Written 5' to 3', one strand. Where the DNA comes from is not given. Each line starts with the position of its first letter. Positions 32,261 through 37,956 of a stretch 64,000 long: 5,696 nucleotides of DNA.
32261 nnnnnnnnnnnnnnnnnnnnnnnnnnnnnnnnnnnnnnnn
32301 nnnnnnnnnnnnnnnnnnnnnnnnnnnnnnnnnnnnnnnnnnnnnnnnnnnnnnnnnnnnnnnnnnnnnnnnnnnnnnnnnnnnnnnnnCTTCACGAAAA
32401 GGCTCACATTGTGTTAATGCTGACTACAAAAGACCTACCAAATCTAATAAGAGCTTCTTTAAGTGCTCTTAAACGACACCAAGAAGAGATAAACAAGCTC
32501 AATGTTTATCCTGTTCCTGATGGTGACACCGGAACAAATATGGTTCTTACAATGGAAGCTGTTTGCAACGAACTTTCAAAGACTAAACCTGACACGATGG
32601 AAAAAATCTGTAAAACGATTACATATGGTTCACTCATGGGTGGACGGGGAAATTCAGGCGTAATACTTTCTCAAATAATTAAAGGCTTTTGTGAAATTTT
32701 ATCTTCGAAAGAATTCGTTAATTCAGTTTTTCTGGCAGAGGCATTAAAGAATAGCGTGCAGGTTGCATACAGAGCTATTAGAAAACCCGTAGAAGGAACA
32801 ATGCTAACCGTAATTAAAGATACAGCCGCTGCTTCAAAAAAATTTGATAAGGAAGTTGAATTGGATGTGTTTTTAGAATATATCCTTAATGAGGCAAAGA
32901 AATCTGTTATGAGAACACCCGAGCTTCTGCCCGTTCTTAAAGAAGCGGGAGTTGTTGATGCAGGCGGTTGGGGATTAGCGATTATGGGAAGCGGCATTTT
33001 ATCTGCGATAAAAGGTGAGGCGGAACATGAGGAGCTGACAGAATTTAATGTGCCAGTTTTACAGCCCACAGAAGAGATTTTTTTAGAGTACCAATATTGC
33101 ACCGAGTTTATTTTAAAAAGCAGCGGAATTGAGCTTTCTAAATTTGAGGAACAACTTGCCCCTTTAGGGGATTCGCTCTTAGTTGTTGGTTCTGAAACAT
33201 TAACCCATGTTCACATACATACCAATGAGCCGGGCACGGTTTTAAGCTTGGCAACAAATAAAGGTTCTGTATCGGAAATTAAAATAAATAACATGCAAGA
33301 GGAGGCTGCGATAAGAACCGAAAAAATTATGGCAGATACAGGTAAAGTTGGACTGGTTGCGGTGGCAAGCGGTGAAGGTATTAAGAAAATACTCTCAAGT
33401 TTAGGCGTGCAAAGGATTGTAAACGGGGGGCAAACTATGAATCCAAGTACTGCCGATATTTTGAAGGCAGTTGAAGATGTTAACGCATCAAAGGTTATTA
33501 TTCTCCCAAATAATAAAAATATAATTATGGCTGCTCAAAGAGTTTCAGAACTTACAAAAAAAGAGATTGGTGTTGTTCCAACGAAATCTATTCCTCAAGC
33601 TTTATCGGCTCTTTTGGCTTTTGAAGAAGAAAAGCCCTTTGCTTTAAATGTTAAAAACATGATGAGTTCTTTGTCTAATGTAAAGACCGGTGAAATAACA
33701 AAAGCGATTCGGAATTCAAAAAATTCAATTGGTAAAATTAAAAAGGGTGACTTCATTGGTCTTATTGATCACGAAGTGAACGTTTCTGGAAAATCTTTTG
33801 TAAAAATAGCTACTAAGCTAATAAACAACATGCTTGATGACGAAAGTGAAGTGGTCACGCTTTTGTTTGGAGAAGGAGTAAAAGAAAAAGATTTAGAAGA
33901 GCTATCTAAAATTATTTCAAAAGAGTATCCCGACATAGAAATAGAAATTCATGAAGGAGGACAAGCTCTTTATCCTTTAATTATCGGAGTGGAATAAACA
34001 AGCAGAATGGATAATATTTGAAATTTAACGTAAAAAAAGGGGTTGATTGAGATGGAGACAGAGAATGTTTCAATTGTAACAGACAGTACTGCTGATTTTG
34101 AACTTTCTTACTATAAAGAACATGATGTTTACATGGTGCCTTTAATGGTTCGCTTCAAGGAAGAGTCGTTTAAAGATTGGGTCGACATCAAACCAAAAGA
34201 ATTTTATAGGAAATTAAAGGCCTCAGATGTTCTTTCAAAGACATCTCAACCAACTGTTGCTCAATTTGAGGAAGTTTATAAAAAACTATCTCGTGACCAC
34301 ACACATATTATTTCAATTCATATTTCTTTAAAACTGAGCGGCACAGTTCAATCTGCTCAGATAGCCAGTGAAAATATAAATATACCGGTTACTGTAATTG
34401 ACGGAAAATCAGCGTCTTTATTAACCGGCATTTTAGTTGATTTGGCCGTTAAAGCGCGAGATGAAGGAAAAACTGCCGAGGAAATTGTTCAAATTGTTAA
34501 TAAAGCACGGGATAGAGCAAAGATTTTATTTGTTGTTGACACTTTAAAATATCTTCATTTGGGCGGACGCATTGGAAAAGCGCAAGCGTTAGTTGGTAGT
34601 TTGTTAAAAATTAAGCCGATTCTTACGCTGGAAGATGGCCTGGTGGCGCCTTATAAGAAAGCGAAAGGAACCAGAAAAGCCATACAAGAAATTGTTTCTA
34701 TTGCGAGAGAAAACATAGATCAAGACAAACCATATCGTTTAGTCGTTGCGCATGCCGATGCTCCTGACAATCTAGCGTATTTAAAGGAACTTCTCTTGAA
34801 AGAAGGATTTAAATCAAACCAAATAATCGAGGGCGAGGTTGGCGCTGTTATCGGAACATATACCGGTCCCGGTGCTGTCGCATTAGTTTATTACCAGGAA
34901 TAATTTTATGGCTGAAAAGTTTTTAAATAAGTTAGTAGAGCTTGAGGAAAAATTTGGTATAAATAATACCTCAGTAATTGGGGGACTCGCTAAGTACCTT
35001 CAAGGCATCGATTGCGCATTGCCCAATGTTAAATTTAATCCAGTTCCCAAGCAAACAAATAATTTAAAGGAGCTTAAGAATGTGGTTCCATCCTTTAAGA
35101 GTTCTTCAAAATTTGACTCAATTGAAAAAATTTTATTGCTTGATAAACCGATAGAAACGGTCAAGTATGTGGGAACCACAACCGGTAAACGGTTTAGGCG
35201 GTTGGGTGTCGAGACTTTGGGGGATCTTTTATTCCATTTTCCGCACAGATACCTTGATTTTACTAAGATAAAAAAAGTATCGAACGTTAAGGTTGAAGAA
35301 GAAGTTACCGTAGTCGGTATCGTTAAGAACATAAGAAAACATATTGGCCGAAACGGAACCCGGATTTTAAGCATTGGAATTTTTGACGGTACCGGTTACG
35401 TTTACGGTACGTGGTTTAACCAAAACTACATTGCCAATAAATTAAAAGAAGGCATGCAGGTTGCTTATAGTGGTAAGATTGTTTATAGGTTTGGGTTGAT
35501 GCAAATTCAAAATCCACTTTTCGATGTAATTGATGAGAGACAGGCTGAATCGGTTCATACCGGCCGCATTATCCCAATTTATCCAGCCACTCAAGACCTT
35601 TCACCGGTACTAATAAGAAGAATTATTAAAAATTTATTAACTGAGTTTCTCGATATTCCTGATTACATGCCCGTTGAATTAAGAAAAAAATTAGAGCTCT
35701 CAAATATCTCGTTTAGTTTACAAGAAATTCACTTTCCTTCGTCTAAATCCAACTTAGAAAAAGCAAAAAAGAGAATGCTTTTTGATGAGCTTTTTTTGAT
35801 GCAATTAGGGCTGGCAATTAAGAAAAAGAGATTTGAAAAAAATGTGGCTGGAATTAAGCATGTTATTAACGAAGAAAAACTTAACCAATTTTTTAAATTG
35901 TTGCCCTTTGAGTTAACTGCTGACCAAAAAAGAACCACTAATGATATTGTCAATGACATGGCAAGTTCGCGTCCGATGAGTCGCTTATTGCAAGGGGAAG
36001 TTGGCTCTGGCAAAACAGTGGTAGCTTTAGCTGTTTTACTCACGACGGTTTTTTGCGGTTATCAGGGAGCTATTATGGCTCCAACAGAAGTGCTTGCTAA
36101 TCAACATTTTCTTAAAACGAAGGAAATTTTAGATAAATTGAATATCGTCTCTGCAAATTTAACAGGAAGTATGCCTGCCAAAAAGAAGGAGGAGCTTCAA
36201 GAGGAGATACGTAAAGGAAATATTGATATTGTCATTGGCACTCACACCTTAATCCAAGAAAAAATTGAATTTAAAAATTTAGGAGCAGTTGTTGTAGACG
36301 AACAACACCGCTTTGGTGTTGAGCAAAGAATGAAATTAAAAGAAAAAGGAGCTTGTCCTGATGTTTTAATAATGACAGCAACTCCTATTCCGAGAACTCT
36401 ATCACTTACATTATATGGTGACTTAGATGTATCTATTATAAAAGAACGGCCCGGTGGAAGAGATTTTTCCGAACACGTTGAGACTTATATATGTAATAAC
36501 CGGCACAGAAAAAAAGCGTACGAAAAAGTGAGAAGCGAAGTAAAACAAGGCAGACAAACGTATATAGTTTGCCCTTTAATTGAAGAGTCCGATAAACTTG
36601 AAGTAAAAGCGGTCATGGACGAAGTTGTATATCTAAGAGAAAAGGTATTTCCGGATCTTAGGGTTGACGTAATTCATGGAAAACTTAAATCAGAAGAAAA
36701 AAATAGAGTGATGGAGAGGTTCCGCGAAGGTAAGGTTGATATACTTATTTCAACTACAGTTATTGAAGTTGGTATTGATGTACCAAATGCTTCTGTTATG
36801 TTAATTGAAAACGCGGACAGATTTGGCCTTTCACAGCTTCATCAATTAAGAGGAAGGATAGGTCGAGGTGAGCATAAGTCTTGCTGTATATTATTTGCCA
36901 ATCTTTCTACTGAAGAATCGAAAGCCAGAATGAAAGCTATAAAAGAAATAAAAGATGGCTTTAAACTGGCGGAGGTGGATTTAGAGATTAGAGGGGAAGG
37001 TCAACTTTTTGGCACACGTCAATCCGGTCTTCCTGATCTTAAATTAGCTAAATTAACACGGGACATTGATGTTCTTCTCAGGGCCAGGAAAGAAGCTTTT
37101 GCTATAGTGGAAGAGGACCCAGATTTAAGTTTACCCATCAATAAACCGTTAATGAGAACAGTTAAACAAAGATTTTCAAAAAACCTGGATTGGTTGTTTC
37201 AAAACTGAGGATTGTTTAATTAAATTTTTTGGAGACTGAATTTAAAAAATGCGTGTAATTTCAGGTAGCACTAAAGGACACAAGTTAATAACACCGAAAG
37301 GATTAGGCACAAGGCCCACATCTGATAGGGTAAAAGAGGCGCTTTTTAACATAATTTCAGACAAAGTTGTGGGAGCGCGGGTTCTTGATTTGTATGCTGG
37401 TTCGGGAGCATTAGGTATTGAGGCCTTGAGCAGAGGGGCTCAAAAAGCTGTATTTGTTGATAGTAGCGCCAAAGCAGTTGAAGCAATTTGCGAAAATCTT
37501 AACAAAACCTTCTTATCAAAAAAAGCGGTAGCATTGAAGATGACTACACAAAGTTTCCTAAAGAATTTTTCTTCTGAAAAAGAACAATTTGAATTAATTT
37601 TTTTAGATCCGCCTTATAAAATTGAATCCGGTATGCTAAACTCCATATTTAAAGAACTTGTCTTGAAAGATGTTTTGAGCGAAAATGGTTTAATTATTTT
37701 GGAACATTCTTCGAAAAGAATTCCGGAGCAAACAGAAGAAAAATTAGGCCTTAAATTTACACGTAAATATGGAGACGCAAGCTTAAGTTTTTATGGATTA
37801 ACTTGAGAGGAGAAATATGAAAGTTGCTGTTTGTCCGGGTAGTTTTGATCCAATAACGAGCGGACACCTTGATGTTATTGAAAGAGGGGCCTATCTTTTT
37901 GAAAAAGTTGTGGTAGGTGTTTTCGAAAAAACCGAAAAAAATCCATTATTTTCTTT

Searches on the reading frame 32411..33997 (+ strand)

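Call 54: search_protein_families(library=pfam, proteins=[window:32411-33997:+], max_evalue=0.00001)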
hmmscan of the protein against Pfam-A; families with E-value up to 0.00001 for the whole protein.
window:32411-33997:+ (528 aa): 3 families
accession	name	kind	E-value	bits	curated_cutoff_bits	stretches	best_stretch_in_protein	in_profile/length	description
PF13684.11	FakA-like_C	-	2.5e-81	272.6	23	1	314-528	1-216/216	Fatty acid kinase subunit A-like, C-terminal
PF02734.22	Dak2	-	1.2e-38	133.2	27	1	34-196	1-172/174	DAK2 domain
PF21645.3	FakA-like_M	-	9.9e-26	89.8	24.9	1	226-299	1-77/80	Fatty acid kinase subunit A-like, middle domain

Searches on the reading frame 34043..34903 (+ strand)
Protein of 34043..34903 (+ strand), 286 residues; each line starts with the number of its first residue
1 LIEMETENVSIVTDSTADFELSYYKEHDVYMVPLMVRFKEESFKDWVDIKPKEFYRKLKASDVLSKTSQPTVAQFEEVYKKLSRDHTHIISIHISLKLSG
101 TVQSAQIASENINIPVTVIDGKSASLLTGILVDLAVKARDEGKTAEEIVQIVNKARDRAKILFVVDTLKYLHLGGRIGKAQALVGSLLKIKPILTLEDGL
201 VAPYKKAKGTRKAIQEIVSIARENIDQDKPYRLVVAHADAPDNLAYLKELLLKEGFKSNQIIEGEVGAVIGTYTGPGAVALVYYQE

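Call 54: search_protein_families(library=pfam, proteins=[window:34043-34903:+], max_evalue=0.00001)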
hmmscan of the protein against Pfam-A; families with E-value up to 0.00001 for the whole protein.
window:34043-34903:+ (286 aa): 1 family
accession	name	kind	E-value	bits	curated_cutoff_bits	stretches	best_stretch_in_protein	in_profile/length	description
PF02645.21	DegV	-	2.1e-90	303.3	27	1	9-285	2-279/280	Uncharacterised protein, DegV family COG1307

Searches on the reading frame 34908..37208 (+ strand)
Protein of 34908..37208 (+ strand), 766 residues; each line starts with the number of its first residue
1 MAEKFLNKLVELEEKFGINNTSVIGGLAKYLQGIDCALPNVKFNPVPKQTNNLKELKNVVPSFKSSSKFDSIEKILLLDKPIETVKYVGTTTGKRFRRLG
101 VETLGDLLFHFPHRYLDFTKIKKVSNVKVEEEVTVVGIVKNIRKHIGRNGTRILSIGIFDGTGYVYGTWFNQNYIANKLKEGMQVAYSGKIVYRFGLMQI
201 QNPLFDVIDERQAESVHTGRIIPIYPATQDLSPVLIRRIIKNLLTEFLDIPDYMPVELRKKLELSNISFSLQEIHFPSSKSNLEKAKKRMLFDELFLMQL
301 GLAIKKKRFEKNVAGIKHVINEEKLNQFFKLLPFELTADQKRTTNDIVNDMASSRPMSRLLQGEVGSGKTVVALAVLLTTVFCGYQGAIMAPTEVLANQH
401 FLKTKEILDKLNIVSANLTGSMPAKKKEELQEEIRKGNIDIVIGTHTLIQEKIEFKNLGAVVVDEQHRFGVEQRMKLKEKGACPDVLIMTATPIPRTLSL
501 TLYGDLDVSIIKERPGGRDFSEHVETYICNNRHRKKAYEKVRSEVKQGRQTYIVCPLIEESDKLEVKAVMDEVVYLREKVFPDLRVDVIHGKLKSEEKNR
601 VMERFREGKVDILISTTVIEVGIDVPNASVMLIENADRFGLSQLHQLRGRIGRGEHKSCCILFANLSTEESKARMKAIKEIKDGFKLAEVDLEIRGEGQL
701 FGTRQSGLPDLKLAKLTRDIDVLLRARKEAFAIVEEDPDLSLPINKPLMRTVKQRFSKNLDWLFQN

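Call 54: search_protein_families(library=pfam, proteins=[window:34908-37208:+], max_evalue=0.00001)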
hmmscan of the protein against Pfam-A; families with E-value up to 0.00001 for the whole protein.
window:34908-37208:+ (766 aa): 7 families
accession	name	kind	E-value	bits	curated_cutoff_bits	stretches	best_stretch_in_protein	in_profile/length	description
PF17191.10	RecG_wedge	-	3.8e-30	105.1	23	1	82-245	2-160/162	RecG wedge domain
PF00271.37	Helicase_C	-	5.4e-27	94.7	23.5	1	541-653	6-108/110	Helicase conserved C-terminal domain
PF00270.35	DEAD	-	6.1e-23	81.8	26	1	339-497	3-163/167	DEAD/DEAH box helicase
PF19833.4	RecG_dom3_C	-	2.2e-17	63.3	26.8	1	682-762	2-83/87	ATP-dependent DNA helicase RecG, domain 3, C-terminal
PF04851.21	ResIII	-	1.9e-08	34.8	22.5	1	335-493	3-162/164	Type III restriction enzyme, res subunit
PF01336.31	tRNA_anti-codon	-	4.2e-08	33.5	27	1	133-202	1-69/75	OB-fold nucleic acid binding domain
PF00176.29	SNF2-rel_dom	-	6.3e-06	25.9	24.9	0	357-598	18-246/290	SNF2-related domain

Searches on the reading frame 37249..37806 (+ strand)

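Call 54: search_protein_families(library=pfam, proteins=[window:37249-37806:+], max_evalue=0.00001)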
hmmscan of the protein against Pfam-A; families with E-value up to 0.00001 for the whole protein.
window:37249-37806:+ (185 aa): 3 families
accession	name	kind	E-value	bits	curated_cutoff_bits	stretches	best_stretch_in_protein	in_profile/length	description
PF03602.21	Cons_hypoth95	-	6.6e-54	182.8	24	1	1-182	1-181/182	Conserved hypothetical protein 95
PF05175.20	MTS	-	3.2e-10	40.3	23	1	25-151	16-139/170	Methyltransferase small domain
PF06325.19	PrmA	-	3.4e-06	27.2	22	1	19-96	142-217/296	Ribosomal protein L11 methyltransferase (PrmA)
